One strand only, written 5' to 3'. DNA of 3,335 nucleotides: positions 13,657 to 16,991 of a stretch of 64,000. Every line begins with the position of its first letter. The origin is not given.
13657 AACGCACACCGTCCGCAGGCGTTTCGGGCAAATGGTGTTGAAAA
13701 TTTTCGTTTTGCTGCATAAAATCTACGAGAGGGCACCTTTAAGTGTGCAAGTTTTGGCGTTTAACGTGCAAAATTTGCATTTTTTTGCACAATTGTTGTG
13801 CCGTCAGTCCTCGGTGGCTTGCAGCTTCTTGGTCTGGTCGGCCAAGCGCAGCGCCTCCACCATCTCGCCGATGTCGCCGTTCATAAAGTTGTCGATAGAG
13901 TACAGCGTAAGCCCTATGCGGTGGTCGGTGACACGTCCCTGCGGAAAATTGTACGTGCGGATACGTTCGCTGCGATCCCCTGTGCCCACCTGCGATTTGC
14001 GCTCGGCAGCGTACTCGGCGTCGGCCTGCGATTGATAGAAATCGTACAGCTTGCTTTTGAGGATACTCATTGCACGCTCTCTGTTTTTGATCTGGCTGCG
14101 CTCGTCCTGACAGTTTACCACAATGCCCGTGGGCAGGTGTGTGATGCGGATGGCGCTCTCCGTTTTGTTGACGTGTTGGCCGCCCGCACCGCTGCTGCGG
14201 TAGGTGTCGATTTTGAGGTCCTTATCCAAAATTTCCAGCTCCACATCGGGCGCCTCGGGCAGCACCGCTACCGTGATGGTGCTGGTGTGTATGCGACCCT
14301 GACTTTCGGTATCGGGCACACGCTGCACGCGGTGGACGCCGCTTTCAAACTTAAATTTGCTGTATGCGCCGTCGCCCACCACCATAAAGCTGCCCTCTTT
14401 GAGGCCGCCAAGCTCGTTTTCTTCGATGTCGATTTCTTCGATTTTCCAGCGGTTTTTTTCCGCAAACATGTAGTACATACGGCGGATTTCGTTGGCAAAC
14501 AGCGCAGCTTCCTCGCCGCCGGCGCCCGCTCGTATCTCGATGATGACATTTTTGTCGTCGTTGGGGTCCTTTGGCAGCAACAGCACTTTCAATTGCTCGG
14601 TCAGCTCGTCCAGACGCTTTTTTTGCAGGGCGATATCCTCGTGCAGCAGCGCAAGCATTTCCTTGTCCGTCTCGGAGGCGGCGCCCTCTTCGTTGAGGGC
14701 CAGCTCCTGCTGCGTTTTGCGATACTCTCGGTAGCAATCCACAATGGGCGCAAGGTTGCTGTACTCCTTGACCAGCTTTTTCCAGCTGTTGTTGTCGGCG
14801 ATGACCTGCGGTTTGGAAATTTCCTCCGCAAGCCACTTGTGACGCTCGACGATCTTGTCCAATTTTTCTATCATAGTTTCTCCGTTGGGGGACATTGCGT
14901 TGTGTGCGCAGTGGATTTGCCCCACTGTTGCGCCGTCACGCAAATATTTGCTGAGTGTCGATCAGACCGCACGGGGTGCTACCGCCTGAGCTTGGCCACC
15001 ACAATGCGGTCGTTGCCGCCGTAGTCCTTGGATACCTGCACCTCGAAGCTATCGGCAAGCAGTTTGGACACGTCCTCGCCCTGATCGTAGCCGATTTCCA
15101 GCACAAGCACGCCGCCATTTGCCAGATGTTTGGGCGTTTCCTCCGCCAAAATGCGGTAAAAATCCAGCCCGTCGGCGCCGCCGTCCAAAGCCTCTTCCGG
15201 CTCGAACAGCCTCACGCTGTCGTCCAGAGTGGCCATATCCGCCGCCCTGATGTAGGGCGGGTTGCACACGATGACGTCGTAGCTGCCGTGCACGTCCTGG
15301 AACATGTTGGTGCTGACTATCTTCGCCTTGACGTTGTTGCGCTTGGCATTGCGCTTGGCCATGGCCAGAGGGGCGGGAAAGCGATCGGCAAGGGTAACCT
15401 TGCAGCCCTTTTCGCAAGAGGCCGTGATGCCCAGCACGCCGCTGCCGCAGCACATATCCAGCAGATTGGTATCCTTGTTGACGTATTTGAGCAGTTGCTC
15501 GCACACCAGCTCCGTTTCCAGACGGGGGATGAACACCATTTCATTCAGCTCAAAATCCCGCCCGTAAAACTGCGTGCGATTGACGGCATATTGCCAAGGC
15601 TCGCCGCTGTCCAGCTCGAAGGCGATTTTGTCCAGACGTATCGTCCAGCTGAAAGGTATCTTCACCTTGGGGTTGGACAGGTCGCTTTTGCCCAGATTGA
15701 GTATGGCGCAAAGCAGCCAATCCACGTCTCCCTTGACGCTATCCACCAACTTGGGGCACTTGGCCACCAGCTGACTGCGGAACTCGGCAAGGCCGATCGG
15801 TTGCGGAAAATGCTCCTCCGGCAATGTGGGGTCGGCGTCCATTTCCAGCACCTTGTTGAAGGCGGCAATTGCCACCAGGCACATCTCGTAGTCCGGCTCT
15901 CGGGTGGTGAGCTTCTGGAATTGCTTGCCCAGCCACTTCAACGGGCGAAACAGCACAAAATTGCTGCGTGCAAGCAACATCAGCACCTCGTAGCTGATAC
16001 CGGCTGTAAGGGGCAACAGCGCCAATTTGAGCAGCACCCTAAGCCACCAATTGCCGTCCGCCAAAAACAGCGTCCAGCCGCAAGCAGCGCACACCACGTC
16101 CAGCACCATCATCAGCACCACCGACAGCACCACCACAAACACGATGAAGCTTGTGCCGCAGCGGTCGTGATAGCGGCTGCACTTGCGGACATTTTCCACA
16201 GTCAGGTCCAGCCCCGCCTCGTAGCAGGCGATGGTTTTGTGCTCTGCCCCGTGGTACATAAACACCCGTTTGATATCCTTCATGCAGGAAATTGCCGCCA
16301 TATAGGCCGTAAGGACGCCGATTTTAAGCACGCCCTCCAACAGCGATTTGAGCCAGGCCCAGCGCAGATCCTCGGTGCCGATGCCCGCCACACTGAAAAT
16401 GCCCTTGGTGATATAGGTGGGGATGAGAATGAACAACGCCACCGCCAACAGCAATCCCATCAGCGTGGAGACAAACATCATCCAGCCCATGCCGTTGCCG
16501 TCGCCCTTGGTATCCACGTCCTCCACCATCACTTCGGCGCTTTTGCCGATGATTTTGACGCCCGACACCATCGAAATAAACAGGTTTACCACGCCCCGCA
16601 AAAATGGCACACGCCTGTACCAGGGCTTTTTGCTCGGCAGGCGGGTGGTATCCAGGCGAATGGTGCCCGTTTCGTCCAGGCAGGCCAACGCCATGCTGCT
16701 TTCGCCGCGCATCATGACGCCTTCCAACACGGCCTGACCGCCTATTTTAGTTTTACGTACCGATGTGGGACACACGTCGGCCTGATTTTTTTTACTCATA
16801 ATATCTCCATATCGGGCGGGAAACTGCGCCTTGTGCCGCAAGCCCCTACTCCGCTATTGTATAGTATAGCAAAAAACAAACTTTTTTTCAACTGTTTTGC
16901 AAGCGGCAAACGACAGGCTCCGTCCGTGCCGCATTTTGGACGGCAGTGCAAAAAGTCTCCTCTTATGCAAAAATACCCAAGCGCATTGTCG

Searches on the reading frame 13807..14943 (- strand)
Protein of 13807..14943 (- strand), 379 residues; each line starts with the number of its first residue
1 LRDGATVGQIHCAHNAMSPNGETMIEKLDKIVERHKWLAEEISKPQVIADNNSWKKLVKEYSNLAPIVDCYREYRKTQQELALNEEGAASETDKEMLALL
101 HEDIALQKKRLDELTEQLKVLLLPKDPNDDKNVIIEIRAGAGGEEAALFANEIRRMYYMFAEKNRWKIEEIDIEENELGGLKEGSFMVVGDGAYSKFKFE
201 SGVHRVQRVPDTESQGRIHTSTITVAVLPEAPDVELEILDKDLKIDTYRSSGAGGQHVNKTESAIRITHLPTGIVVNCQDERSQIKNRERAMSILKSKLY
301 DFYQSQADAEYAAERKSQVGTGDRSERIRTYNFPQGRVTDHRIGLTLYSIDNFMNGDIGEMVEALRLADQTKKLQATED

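Call 22: search_protein_families(library=pfam, proteins=[window:13807-14943:-], max_evalue=0.001)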
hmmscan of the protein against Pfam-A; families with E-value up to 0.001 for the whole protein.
window:13807-14943:- (379 aa): 2 families
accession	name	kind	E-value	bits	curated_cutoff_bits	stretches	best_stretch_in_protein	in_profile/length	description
PF03462.23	PCRF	-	8.2e-71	238.3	24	1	32-225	2-194/194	PCRF domain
PF00472.26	RF-1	-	4.9e-46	155.9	35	1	233-342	2-116/116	RF-1 domain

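Call 81: find_homologous_proteins(query=window:13807-14943:-, max_evalue=1e-60)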
Query window:13807-14943:- (379 aa): 8000 proteins with E <= 1e-60 among 8000 candidates; the best 120 are listed.
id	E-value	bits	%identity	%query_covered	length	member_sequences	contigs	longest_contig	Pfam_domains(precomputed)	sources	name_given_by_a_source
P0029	5.6e-217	738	94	94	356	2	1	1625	PF03462.24,PF00472.27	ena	-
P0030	2.9e-214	729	92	94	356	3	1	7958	PF03462.24,PF00472.27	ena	-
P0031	1.3e-206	704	90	93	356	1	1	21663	PF03462.24,PF00472.27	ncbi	-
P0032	1.6e-206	704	89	94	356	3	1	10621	PF03462.24,PF00472.27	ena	-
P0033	2.0e-206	703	90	93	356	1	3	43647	PF03462.24,PF00472.27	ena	-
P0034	2.3e-206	703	89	94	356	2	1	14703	PF03462.24,PF00472.27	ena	-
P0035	5.5e-206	702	90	94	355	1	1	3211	PF03462.24,PF00472.27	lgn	-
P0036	9.3e-206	701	90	93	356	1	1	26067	PF03462.24,PF00472.27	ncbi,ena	-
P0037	1.0e-204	698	88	94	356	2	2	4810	PF03462.24,PF00472.27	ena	-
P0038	1.1e-204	697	88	94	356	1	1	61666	PF03462.24,PF00472.27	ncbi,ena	-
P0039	3.7e-204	696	88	94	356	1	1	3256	PF03462.24,PF00472.27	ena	-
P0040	1.1e-203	694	88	93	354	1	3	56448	PF03462.24,PF00472.27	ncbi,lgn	-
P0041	3.0e-203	693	88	94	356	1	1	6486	PF03462.24,PF00472.27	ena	-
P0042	5.7e-203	692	89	93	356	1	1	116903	PF03462.24,PF00472.27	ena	-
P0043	6.8e-203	692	88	94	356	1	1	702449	PF03462.24,PF00472.27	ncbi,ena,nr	ncbi:MAG: peptide chain release factor 1 [Clostridiales bacterium]|nr:peptide chain release factor 1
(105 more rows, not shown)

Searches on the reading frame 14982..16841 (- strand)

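Call 22: search_protein_families(library=pfam, proteins=[window:14982-16841:-], max_evalue=0.001)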
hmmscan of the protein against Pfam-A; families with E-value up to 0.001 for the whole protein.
window:14982-16841:- (620 aa): 9 families
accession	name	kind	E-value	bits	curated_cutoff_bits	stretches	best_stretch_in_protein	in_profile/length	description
PF07136.16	DUF1385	-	2.3e-75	253.3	22.1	1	78-333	1-226/227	Protein of unknown function (DUF1385)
PF05175.20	MTS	-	8.1e-16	58.6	23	1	448-534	25-112/170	Methyltransferase small domain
PF06325.19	PrmA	-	4.4e-11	43.3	22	1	443-527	148-233/296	Ribosomal protein L11 methyltransferase (PrmA)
PF13649.12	Methyltransf_25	-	2.8e-06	28.4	27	1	461-535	2-81/97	Methyltransferase domain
PF13847.12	Methyltransf_31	-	1.8e-05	24.9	27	1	455-537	2-82/145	Methyltransferase domain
PF03602.21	Cons_hypoth95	-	1.9e-05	24.8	24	1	456-535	41-128/182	Conserved hypothetical protein 95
PF13489.12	Methyltransf_23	-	3.4e-05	24.1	27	1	449-527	15-88/164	Methyltransferase domain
PF01170.24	UPF0020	-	4.8e-05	23.6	22.3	1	481-534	78-135/197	RMKL-like, methyltransferase domain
PF07669.17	Eco57I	-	0.00084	19.9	25.3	0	510-539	61-93/171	Eco57I restriction-modification methylase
